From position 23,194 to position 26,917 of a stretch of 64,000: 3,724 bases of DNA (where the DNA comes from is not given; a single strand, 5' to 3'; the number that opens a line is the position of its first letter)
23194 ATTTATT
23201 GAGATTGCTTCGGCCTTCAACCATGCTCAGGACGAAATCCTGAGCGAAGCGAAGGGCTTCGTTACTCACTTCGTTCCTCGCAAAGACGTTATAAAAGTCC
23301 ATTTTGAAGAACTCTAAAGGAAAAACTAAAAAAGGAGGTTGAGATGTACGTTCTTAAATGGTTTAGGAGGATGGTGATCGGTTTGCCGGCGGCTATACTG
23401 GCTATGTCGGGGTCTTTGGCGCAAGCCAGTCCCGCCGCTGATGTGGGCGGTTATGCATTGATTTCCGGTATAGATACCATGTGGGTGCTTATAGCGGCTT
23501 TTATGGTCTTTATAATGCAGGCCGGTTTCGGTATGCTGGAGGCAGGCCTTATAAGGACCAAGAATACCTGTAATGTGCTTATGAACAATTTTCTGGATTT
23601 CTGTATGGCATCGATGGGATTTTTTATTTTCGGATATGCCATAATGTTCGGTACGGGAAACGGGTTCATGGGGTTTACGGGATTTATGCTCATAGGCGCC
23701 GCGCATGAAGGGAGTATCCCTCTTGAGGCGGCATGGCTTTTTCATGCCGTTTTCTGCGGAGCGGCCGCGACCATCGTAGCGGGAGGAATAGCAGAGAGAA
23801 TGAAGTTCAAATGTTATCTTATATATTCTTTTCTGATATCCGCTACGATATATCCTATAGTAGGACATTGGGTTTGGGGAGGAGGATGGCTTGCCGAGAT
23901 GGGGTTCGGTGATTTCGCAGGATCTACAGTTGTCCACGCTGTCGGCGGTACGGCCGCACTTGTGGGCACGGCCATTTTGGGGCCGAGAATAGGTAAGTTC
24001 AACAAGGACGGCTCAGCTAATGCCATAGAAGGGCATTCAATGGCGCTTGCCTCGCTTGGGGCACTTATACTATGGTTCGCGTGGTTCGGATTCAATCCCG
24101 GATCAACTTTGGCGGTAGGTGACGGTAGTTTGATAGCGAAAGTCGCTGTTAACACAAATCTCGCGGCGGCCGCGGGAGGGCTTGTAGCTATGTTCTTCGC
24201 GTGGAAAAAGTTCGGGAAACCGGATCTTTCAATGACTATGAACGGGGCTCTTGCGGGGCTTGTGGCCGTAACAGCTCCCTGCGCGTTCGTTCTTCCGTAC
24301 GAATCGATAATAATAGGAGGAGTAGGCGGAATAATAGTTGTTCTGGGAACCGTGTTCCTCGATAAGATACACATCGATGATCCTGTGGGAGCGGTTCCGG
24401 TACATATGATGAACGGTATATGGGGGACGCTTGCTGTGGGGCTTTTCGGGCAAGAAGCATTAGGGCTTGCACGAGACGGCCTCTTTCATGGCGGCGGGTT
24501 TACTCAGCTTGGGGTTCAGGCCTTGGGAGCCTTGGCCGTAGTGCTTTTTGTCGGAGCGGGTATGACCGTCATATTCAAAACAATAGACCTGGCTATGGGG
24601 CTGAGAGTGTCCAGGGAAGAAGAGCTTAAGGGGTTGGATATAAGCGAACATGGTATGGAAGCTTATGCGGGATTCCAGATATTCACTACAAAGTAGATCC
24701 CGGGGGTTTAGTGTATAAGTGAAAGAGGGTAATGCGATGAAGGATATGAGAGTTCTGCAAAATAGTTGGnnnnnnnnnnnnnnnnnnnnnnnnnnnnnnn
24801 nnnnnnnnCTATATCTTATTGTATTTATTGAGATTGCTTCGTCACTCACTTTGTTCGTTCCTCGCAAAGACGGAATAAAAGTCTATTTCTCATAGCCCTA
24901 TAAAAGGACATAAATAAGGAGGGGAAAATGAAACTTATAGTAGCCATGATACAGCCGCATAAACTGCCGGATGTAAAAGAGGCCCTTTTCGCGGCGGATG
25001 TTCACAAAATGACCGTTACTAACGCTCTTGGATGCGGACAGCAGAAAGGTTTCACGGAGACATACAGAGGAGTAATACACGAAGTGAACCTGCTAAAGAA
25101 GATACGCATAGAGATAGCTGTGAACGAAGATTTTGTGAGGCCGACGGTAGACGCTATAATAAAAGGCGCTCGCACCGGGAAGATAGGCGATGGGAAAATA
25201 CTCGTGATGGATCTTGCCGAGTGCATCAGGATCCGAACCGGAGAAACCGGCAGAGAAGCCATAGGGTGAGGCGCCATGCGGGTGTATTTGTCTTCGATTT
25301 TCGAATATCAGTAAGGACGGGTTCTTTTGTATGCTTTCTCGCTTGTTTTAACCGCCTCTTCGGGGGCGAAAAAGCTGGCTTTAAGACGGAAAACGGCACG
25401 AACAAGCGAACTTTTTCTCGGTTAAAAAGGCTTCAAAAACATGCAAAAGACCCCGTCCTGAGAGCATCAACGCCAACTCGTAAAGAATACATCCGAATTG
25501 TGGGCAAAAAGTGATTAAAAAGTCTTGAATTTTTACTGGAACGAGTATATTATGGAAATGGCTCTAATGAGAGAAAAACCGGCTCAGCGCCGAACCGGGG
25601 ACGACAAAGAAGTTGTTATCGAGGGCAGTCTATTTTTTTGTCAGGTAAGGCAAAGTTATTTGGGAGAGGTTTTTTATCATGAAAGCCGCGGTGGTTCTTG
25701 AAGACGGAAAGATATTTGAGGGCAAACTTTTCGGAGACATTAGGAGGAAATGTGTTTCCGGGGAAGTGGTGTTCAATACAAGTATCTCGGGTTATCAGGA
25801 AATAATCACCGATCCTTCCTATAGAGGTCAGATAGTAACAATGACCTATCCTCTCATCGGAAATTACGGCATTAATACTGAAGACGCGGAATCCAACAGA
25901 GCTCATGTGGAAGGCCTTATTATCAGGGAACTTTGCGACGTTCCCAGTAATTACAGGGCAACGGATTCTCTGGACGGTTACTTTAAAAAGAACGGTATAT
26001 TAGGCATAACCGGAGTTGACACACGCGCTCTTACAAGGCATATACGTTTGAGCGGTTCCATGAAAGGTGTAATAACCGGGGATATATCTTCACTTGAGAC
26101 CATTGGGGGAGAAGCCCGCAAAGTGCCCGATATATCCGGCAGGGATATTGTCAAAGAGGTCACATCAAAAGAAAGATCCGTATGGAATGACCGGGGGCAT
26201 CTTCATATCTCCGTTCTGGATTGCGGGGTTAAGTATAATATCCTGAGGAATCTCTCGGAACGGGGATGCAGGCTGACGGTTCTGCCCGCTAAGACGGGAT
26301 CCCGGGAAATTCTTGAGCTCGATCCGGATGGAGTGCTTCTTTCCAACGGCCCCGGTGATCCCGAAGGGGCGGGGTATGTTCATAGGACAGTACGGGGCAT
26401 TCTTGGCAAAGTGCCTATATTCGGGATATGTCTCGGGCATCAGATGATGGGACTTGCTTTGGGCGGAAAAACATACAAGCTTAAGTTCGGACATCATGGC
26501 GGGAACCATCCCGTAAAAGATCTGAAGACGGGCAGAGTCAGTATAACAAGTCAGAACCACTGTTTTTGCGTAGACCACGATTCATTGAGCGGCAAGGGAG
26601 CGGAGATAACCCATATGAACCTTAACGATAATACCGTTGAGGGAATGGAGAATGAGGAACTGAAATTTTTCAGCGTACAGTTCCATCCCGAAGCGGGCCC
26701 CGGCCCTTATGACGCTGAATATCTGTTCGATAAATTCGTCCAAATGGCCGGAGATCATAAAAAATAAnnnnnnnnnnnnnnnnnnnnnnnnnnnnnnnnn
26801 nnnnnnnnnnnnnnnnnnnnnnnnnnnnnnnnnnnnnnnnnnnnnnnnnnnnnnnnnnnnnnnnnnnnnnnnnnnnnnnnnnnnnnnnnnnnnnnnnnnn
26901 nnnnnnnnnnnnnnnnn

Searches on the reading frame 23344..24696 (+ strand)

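Call 70: search_protein_families(library=pfam, proteins=[window:23344-24696:+], max_evalue=0.00001)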
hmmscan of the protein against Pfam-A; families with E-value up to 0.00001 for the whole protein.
window:23344-24696:+ (450 aa): 1 family
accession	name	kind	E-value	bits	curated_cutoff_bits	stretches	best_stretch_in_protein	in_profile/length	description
PF00909.26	Ammonium_transp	-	4.5e-127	424.5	23.2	1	46-441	1-399/399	Ammonium Transporter Family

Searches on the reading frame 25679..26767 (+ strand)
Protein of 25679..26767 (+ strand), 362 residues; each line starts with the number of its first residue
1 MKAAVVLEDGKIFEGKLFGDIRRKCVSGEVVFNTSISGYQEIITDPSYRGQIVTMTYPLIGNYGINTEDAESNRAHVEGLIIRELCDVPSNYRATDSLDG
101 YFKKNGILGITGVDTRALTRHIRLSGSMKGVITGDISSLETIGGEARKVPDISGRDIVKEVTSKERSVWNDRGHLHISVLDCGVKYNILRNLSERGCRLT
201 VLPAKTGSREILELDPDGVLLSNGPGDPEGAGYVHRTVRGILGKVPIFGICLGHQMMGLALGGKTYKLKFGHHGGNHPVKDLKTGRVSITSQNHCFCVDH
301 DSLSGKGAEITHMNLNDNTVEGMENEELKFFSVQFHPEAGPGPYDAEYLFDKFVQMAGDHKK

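Call 70: search_protein_families(library=pfam, proteins=[window:25679-26767:+], max_evalue=0.00001)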
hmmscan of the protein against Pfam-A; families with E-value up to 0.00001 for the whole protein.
window:25679-26767:+ (362 aa): 3 families
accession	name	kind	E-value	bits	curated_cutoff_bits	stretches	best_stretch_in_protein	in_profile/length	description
PF00117.34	GATase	-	1.4e-54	185.1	22.8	1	179-356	2-190/190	Glutamine amidotransferase class-I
PF00988.28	CPSase_sm_chain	-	1.8e-53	180.1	27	1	6-132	2-126/126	Carbamoyl-phosphate synthase small chain, CPSase domain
PF07722.19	Peptidase_C26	-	6e-09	36.4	20.5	1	244-338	105-219/219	Peptidase C26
